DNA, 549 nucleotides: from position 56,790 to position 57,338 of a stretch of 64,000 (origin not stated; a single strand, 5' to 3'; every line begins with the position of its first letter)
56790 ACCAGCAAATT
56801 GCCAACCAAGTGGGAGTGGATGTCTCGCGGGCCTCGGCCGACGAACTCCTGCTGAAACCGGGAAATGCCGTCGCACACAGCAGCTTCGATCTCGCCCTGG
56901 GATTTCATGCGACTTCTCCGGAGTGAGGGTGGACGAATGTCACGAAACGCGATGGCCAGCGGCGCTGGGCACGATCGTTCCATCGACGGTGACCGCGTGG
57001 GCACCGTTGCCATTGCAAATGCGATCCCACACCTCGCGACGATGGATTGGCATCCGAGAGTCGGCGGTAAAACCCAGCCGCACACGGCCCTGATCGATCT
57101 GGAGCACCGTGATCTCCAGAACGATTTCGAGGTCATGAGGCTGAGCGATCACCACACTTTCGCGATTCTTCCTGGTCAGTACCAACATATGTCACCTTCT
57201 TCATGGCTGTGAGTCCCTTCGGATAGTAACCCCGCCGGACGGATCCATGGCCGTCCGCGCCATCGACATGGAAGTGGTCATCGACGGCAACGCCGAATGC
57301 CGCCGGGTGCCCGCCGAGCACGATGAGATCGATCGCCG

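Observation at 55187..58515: CsrA embedded among three DUF2294 paralogues and co-operonic with an HPF-cold-shock fusion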

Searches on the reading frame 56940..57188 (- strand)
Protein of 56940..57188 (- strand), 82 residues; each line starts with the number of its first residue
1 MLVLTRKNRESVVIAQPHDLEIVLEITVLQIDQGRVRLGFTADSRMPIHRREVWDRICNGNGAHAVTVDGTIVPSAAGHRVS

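Call 3: search_protein_families(library=pfam, proteins=[window:56940-57188:-], max_evalue=0.01)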
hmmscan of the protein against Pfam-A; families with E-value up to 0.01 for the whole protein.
window:56940-57188:- (82 aa): 1 family
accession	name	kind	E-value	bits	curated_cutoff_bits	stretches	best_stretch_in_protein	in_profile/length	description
PF02599.21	CsrA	-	1.4e-15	57.4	27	1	1-57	1-51/53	Global regulator protein family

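Call 10: find_homologous_proteins(query=window:56940-57188:-, max_evalue=0.001)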
Query window:56940-57188:- (82 aa): 897 proteins with E <= 0.001 among 909 candidates; the best 120 are listed.
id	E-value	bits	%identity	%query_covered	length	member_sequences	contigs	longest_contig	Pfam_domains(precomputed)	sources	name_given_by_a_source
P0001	8.9e-47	174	100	100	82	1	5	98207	PF02599.22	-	-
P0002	2.4e-29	118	73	95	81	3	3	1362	PF02599.22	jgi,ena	jgi:carbon storage regulator CsrA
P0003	3.2e-29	118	79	89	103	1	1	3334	PF02599.22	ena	-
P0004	6.2e-29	117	71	98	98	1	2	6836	PF02599.22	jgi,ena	jgi:carbon storage regulator CsrA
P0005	9.0e-29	117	77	84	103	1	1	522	PF02599.22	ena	-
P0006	2.1e-28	115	73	98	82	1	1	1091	PF02599.22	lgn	-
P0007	2.1e-28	115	75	91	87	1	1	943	PF02599.22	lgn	-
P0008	2.7e-28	115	73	91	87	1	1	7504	PF02599.22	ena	-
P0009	2.9e-28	115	69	98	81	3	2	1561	PF02599.22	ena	-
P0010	5.8e-28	114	82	76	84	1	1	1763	PF02599.22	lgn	-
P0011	7.2e-28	114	84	76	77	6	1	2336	PF02599.22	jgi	jgi:carbon storage regulator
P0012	7.5e-28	114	84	71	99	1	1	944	PF02599.22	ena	-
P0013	8.0e-28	114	70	94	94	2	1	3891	PF02599.22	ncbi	ncbi:MAG: carbon storage regulator [Planctomycetia bacterium]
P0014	1.2e-27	113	84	71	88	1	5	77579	PF02599.22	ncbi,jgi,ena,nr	ncbi:MAG: carbon storage regulator [Planctomycetia bacterium]|nr:carbon storage regulator [Planctomy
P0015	1.3e-27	113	70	93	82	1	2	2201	PF02599.22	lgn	-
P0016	1.4e-27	113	73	91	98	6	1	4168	PF02599.22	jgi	jgi:carbon storage regulator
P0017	1.5e-27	113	81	71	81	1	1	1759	PF02599.22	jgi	jgi:carbon storage regulator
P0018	1.5e-27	113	75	83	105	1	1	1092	PF02599.22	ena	-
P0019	1.7e-27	113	83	71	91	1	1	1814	PF02599.22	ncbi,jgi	jgi:carbon storage regulator CsrA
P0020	1.9e-27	112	79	82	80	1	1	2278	PF02599.22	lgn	-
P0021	2.1e-27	112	86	77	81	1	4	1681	PF02599.22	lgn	-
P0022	2.4e-27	112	81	77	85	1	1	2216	PF02599.22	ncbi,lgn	-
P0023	2.7e-27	112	79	80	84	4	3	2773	PF02599.22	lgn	-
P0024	2.7e-27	112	81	77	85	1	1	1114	PF02599.22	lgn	-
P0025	2.9e-27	112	72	90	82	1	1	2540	PF02599.22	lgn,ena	-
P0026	3.1e-27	112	79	71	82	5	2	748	PF02599.22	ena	-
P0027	3.1e-27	112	71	95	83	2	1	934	PF02599.22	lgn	-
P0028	3.5e-27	112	75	94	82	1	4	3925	PF02599.22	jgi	-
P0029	3.5e-27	112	70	93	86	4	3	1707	PF02599.22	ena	-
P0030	3.5e-27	112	81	71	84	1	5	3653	PF02599.22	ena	-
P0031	3.9e-27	111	77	80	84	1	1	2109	PF02599.22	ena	-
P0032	3.9e-27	111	79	83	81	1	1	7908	PF02599.22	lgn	-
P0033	4.0e-27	111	78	82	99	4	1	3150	PF02599.22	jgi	jgi:carbon storage regulator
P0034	4.3e-27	111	81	71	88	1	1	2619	PF02599.22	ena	-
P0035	4.4e-27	111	84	71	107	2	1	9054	PF02599.22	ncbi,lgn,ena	-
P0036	4.4e-27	111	77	76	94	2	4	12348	PF02599.22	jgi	jgi:carbon storage regulator CsrA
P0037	4.5e-27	111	68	95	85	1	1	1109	PF02599.22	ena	-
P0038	5.0e-27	111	81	71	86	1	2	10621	PF02599.22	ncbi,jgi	jgi:carbon storage regulator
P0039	5.0e-27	111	81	71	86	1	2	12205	PF02599.22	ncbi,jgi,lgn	jgi:carbon storage regulator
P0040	5.0e-27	111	83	77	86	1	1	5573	PF02599.22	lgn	-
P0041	5.1e-27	111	73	94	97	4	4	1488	PF02599.22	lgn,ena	-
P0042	5.3e-27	111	67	98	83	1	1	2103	PF02599.22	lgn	-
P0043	5.4e-27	111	70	100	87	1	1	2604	PF02599.22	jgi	jgi:carbon storage regulator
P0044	5.4e-27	111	68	98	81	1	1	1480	PF02599.22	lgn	-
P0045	5.6e-27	111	69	98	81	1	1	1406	PF02599.22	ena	-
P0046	5.7e-27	111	81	77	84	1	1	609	PF02599.22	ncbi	-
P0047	5.8e-27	111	68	96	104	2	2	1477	PF02599.22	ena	-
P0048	5.9e-27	111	83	71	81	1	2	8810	PF02599.22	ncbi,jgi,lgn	jgi:carbon storage regulator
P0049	6.0e-27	111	82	76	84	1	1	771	PF02599.22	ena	-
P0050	6.7e-27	111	76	83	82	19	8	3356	PF02599.22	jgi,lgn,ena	jgi:carbon storage regulator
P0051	6.8e-27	111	84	77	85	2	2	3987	PF02599.22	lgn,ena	-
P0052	7.0e-27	111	71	95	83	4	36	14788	PF02599.22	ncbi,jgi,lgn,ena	jgi:carbon storage regulator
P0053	7.0e-27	111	69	95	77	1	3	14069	PF02599.22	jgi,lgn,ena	-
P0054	7.1e-27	111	79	76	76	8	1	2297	PF02599.22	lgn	-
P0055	7.1e-27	111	75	87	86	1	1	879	PF02599.22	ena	-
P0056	7.2e-27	111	67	98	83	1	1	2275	PF02599.22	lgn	-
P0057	7.3e-27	111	70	94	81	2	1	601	PF02599.22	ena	-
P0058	7.4e-27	111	79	76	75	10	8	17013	PF02599.22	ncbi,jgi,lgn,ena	jgi:carbon storage regulator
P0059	7.5e-27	111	81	77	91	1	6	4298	PF02599.22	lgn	-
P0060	9.3e-27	110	81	71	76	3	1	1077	PF02599.22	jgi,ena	jgi:carbon storage regulator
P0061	9.3e-27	110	86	70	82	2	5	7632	PF02599.22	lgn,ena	-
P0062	9.7e-27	110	79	71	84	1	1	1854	PF02599.22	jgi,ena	-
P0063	1.0e-26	110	81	71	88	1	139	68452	PF02599.22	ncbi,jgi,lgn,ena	jgi:carbon storage regulator CsrA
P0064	1.1e-26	110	78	79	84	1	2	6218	PF02599.22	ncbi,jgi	jgi:carbon storage regulator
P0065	1.1e-26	110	70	94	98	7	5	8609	PF02599.22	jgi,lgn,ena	jgi:carbon storage regulator CsrA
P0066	1.1e-26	110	79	71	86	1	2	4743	PF02599.22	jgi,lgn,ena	-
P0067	1.1e-26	110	79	71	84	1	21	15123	PF02599.22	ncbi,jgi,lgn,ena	ncbi:MAG: carbon storage regulator [Pirellulales bacterium]|jgi:carbon storage regulator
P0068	1.1e-26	110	79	71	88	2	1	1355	PF02599.22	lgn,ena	-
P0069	1.2e-26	110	81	76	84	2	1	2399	PF02599.22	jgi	-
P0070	1.2e-26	110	71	93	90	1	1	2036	PF02599.22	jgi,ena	-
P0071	1.2e-26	110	79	71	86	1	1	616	PF02599.22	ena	-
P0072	1.2e-26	110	81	71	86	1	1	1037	PF02599.22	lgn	-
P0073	1.3e-26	110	78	79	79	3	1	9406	PF02599.22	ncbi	-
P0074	1.3e-26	110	79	71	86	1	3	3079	PF02599.22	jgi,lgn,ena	jgi:carbon storage regulator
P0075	1.3e-26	110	84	71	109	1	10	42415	PF02599.22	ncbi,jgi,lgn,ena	jgi:carbon storage regulator CsrA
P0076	1.3e-26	110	79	71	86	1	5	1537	PF02599.22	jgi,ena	jgi:carbon storage regulator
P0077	1.4e-26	110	82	76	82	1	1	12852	PF02599.22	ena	-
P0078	1.4e-26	110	79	71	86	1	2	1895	PF02599.22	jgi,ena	-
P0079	1.4e-26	110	78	79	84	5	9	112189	PF02599.22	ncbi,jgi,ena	jgi:carbon storage regulator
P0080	1.4e-26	110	84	71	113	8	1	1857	PF02599.22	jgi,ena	jgi:carbon storage regulator CsrA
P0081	1.5e-26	110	79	71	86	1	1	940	PF02599.22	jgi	jgi:carbon storage regulator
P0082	1.5e-26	110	76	85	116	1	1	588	PF02599.22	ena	-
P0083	1.5e-26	110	84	71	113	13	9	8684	PF02599.22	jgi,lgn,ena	jgi:carbon storage regulator CsrA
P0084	1.6e-26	110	79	71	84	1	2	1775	PF02599.22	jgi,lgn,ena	jgi:carbon storage regulator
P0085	1.7e-26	109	81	72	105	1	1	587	PF02599.22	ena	-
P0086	1.8e-26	109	70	88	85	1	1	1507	PF02599.22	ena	-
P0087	1.8e-26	109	77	80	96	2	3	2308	PF02599.22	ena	-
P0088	1.8e-26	109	83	77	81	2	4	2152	PF02599.22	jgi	jgi:carbon storage regulator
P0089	1.9e-26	109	81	71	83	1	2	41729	PF02599.22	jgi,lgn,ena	jgi:carbon storage regulator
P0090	2.0e-26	109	79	71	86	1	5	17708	PF02599.22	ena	-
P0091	2.0e-26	109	81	72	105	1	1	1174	PF02599.22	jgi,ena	jgi:carbon storage regulator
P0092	2.1e-26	109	81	76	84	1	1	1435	PF02599.22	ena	-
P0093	2.2e-26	109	69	95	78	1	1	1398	PF02599.22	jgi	jgi:carbon storage regulator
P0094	2.2e-26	109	65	98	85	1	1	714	PF02599.22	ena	-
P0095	2.2e-26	109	79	71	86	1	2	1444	PF02599.22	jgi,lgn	jgi:carbon storage regulator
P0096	2.2e-26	109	81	76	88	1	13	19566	PF02599.22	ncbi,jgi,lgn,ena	jgi:carbon storage regulator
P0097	2.2e-26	109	81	71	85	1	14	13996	PF02599.22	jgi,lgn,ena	jgi:carbon storage regulator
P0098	2.2e-26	109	83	71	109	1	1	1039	PF02599.22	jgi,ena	jgi:carbon storage regulator CsrA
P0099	2.3e-26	109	80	79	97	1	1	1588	PF02599.22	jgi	-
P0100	2.3e-26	109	81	76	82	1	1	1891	PF02599.22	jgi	-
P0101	2.4e-26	109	79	77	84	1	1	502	PF02599.22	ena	-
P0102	2.5e-26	109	79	71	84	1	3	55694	PF02599.22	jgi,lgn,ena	jgi:carbon storage regulator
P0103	2.7e-26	109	79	71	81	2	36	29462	PF02599.22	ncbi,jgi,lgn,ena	jgi:carbon storage regulator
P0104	2.9e-26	109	79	71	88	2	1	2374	PF02599.22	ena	-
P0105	2.9e-26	109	80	72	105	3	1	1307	PF02599.22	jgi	jgi:carbon storage regulator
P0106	3.0e-26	109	70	94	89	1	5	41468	PF02599.22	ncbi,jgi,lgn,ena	jgi:carbon storage regulator CsrA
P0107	3.1e-26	109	76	82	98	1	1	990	PF02599.22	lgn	-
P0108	3.1e-26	109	69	91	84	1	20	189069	PF02599.22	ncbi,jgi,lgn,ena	ncbi:MAG: carbon storage regulator [Planctomycetia bacterium]|jgi:carbon storage regulator CsrA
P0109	3.1e-26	109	79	71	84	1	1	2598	PF02599.22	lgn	-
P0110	3.2e-26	109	79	71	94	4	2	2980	PF02599.22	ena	-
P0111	3.3e-26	109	79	71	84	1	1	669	PF02599.22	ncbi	-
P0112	3.3e-26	109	79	77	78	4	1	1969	PF02599.22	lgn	-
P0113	3.3e-26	108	77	79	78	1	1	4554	PF02599.22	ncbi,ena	ncbi:MAG: carbon storage regulator [Planctomycetia bacterium]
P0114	3.3e-26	108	86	70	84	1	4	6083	PF02599.22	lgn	-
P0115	3.5e-26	108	79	71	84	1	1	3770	PF02599.22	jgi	-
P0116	3.6e-26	108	79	71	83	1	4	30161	PF02599.22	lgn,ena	-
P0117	3.8e-26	108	76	71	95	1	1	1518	PF02599.22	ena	-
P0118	4.1e-26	108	79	71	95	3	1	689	PF02599.22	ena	-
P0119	4.1e-26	108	83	71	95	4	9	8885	PF02599.22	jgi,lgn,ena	jgi:carbon storage regulator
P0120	4.1e-26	108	81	77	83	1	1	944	PF02599.22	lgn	-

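Call 11: find_encoding_contigs(protein=P0001, flank=10000, max_places=5)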
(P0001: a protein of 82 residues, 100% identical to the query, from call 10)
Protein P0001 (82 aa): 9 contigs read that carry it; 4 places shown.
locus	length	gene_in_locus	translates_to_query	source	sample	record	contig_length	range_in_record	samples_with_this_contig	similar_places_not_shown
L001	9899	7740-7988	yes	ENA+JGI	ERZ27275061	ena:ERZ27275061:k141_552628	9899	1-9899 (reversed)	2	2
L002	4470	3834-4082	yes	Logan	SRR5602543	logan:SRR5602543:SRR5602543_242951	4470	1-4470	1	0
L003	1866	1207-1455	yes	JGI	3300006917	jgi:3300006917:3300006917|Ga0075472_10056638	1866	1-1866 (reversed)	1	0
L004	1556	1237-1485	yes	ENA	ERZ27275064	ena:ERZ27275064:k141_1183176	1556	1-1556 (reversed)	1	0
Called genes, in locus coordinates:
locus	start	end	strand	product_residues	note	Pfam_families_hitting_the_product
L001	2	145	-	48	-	?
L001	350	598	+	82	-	-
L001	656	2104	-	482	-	PF04041:Glyco_hydro_130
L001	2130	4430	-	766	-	PF13439:Glyco_transf_4 (weak), PF00534:Glycos_transf_1, PF13692:Glyco_trans_1_4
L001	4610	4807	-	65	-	-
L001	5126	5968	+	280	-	PF12833:HTH_18, PF00165:HTH_AraC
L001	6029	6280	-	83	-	-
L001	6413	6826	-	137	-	PF10057:MpsC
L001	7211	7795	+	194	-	PF10057:MpsC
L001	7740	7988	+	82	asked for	PF02599:CsrA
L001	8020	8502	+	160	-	PF10057:MpsC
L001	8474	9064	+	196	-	PF02482:Ribosomal_S30AE, PF00313:CSD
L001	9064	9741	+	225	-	-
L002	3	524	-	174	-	?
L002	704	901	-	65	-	-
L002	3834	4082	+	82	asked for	PF02599:CsrA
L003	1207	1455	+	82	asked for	PF02599:CsrA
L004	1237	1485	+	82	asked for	PF02599:CsrA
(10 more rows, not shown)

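Call 12: find_related_loci(query=window:56940-57188:-, collection=genome_contigs, flank=6000)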
Query window:56940-57188:- (82 aa) in genome_contigs; peptide patterns used: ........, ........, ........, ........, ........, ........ (x = any residue, [..] = any of these).
515 stretches matched a pattern; 181 encode a relative of the query (tblastn E <= 1e-3); the best 80 are kept; 80 distinct loci.
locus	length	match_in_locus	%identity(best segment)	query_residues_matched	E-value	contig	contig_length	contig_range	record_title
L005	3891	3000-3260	70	1-77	2e-33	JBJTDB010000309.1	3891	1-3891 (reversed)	MAG: Planctomycetia bacterium isolate samp_4326_VAMB_363 samp_4326_900899, whole genome shotgun sequence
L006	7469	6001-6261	69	1-77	3e-33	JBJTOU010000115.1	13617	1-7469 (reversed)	MAG: Planctomycetia bacterium isolate samp_4449_semibin_290 samp_4449_1208452, whole genome shotgun sequence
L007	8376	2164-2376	73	1-73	1e-32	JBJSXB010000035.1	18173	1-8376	MAG: Planctomycetaceae bacterium isolate samp_4435_semibin_307 samp_4435_227297, whole genome shotgun sequence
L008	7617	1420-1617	79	1-66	3e-32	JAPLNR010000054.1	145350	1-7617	MAG: Planctomycetia bacterium isolate LacPavin_0818_WC50_MAG_66_15 LacPavin_0818_WC50_scaffold_90436, whole genome shotg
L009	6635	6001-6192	82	1-65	3e-32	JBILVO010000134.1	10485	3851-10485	MAG: Pirellulales bacterium isolate ME2018-08-16_3300044615_group8_bin58 Rohwer_bin1745_scaffold_7561_c1, whole genome s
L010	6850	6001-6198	79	1-66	5e-32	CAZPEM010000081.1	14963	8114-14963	MAG TPA_asm: uncultured Chitinophagaceae bacterium isolate SRP124364_co1_136 genome assembly, contig: NODE_4178_length_1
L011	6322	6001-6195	78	1-65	5e-32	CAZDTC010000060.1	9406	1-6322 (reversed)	MAG TPA_asm: uncultured Candidatus Kuenenia sp. isolate SRP124364_co1_19 genome assembly, contig: NODE_8700_length_9406_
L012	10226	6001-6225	69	1-75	6e-32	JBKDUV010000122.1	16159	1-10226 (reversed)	MAG: Planctomycetia bacterium isolate samp_4355_semibin_45 samp_4355_546068, whole genome shotgun sequence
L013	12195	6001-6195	78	1-65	4e-32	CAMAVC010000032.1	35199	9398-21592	MAG: Planctomicrobium piriforme isolate GE-03apr19-210 genome assembly, contig: GE-03apr19-C1101, whole genome shotgun s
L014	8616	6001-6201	76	1-67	4e-32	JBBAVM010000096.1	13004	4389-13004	MAG: Pirellulales bacterium isolate EUL_323 ctg96-EUL_323, whole genome shotgun sequence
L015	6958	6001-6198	79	1-66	4e-32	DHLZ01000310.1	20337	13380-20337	MAG TPA_asm: Planctomycetaceae bacterium UBA4655 UBA4655_contig_342, whole genome shotgun sequence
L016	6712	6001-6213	72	1-71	7e-32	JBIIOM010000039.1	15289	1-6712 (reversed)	MAG: Pirellulales bacterium isolate ME2002-10-08pf_3300042317_group1_bin73 Rohwer_bin1721_scaffold_1752_c1, whole genome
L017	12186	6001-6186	81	1-62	4e-32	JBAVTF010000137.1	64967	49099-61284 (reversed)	MAG: Pirellulales bacterium isolate MFD03852_ilm_asm_bin10 k127_35692, whole genome shotgun sequence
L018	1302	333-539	72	1-69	5e-32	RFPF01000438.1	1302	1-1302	MAG: Planctomycetia bacterium isolate WB4_1_1386 contig_100_437, whole genome shotgun sequence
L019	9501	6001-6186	79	1-62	9e-32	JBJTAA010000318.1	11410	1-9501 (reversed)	MAG: Planctomycetota bacterium isolate samp_4432_metabat2_25 samp_4432_1826418, whole genome shotgun sequence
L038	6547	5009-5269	68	1-80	4e-31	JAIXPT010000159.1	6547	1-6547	MAG: Planctomycetaceae bacterium isolate C1_MAG_00073 C1_MAG_00073_000000000354, whole genome shotgun sequence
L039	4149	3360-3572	70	1-71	5e-31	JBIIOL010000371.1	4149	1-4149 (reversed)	MAG: Pirellulales bacterium isolate ME2002-10-08pf_3300042317_group1_bin47 Rohwer_bin1734_scaffold_21430_c1, whole genom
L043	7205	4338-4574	67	1-79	1e-30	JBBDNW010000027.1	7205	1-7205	MAG: Pirellulales bacterium isolate LejiaB_66_22 Lejia_B_13346_length_7205_cov_14, whole genome shotgun sequence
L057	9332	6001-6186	77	1-62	2e-29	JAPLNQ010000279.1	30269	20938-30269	MAG: Planctomycetia bacterium isolate LacPavin_0419_WC53_MAG_65_8 LacPavin_0419_WC53_scaffold_53130, whole genome shotgu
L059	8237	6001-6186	77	1-62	1e-29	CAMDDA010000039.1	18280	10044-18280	MAG: Candidatus Kuenenia stuttgartiensis isolate MiE-22jul19-122 genome assembly, contig: MiE-22jul19-C2735, whole genom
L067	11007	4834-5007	81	1-58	1e-28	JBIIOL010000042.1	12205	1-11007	MAG: Pirellulales bacterium isolate ME2002-10-08pf_3300042317_group1_bin47 Rohwer_bin1734_scaffold_2828_c1, whole genome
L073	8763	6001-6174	81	1-58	2e-28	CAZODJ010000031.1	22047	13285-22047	MAG TPA_asm: uncultured Candidatus Kuenenia sp. isolate SRP318679_co1_377 genome assembly, contig: NODE_3766_length_2204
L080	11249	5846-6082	62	1-77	3e-28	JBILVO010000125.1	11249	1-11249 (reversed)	MAG: Pirellulales bacterium isolate ME2018-08-16_3300044615_group8_bin58 Rohwer_bin1745_scaffold_1597_c1, whole genome s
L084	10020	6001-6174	79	1-58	1e-27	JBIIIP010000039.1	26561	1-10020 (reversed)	MAG: Pirellulales bacterium isolate ME2001-09-10pf_3300042914_group1_bin155 Rohwer_bin1732_scaffold_1192_c1, whole genom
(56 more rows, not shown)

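Call 16: search_protein_families(library=ncbifam, proteins=[window:56940-57188:-], max_evalue=0.1)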
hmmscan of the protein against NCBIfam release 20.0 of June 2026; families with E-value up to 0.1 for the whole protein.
window:56940-57188:- (82 aa): 3 families
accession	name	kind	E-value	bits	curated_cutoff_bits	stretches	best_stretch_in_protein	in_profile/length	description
NF002469.0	PRK01712.1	equivalog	8.5e-13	48.1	73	1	1-62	1-56/65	carbon storage regulator CsrA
TIGR00202.1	csrA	equivalog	1.3e-12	47.7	70.1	1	1-64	1-58/69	carbon storage regulator CsrA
NF001844.0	PRK00568.1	equivalog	1.5e-11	44.1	106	1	1-73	1-67/76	carbon storage regulator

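Call 21: search_protein_families(library=pfam, proteins=[L057:1680-4760:-, L059:114-1505:-, L059:6792-8012:+, L038:2208-3506:-, L043:192-2825:-], max_evalue=0.001)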
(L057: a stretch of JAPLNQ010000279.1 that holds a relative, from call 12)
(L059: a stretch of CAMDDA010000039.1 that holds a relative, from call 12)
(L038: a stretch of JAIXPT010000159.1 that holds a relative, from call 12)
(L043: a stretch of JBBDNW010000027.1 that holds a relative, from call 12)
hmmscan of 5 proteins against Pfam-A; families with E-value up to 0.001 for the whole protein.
L057:1680-4760:- (1026 aa): 1 family
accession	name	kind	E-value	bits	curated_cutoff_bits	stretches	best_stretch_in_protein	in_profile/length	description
PF10070.14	DabA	-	2.6e-236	787.1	25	1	27-963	2-747/747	Probable inorganic carbon transporter subunit DabA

L059:114-1505:- (463 aa): 2 families
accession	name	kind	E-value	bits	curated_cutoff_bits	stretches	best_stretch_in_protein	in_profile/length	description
PF00361.26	Proton_antipo_M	-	1.3e-39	136.6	21.5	1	154-376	6-228/294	NADH:quinone oxidoreductase/Mrp antiporter, TM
PF00662.26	Proton_antipo_N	-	7.9e-09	35.7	24.5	1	84-133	2-51/51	NADH-Ubiquinone oxidoreductase (complex I), chain 5 N-terminus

L059:6792-8012:+ (406 aa): 2 families
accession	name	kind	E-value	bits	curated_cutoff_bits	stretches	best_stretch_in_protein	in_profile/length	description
PF07228.17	SpoIIE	-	8.5e-43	147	25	1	214-405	2-191/192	Stage II sporulation protein E (SpoIIE)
PF00072.30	Response_reg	-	5.7e-21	75.2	30.2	1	27-140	1-111/111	Response regulator receiver domain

L038:2208-3506:- (432 aa): 1 family
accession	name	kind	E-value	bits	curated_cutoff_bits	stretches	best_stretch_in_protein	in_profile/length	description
PF07585.17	BBP7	-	0.00028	20.6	26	1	236-432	121-350/350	Putative beta barrel porin-7 (BBP7)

L043:192-2825:- (877 aa): 3 families
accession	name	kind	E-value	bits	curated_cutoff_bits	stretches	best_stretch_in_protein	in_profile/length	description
PF01935.23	DUF87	-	6.3e-07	30.1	23.2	1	91-141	13-65/220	Helicase HerA, central domain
PF05872.18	HerA_C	-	0.00019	20.6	22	1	88-143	9-64/502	Helicase HerA-like C-terminal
PF01580.24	FtsK_SpoIIIE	-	0.00099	19.1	24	0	88-138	27-81/221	FtsK/SpoIIIE family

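Call 71: search_protein_families(library=ncbifam, proteins=[L084:162-1091:+, L084:1375-2145:+, L067:178-1047:+, L011:1241-2104:+, L073:1138-2058:+], max_evalue=0.01)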
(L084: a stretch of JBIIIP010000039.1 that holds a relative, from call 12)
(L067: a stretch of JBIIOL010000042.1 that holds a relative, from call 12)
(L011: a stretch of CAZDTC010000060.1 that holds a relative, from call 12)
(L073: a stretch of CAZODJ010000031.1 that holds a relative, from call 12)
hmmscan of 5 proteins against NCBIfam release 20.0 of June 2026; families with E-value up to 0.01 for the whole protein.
L084:162-1091:+ (309 aa): 2 families
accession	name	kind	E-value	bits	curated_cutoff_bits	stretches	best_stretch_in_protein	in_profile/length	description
NF045504.1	Xrt_dep_XDD4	subfamily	3.5e-42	144.6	40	1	33-263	3-201/202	XDD4 family exosortase-dependent surface protein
NF038129.1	PEP_NF038129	equivalog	0.0025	17.7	65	0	262-289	164-191/194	NF038129 family PEP-CTERM protein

L084:1375-2145:+ (256 aa): 0 families

L067:178-1047:+ (289 aa): 4 families
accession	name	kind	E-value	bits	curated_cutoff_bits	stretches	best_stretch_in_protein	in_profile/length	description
NF045504.1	Xrt_dep_XDD4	subfamily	2.9e-26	92.6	40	1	34-247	11-201/202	XDD4 family exosortase-dependent surface protein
NF038129.1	PEP_NF038129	equivalog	8.5e-05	22.5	65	1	190-276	115-193/194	NF038129 family PEP-CTERM protein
NF041927.1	Xrt_dep_XDP1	equivalog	0.0056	16.7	125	0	219-276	198-242/242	exosortase-dependent surface protein XDP1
NF038124.1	PEP_CTERM_TLD_A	exception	0.0082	15.7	100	0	248-276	207-235/235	PEP_CTERM-anchored TLD domain-containing protein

L011:1241-2104:+ (287 aa): 2 families
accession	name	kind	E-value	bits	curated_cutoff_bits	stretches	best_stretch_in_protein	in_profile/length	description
NF045504.1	Xrt_dep_XDD4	subfamily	4.6e-33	114.8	40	1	33-250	8-201/202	XDD4 family exosortase-dependent surface protein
NF038129.1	PEP_NF038129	equivalog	0.0052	16.7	65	1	249-279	164-194/194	NF038129 family PEP-CTERM protein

L073:1138-2058:+ (306 aa): 3 families
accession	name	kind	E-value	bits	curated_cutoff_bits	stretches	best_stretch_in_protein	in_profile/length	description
NF045504.1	Xrt_dep_XDD4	subfamily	1.3e-46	159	40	1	33-253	2-201/202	XDD4 family exosortase-dependent surface protein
NF038129.1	PEP_NF038129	equivalog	0.0057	16.5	65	0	222-280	136-191/194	NF038129 family PEP-CTERM protein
NF038124.1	PEP_CTERM_TLD_A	exception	0.0057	16.2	100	0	236-280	196-233/235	PEP_CTERM-anchored TLD domain-containing protein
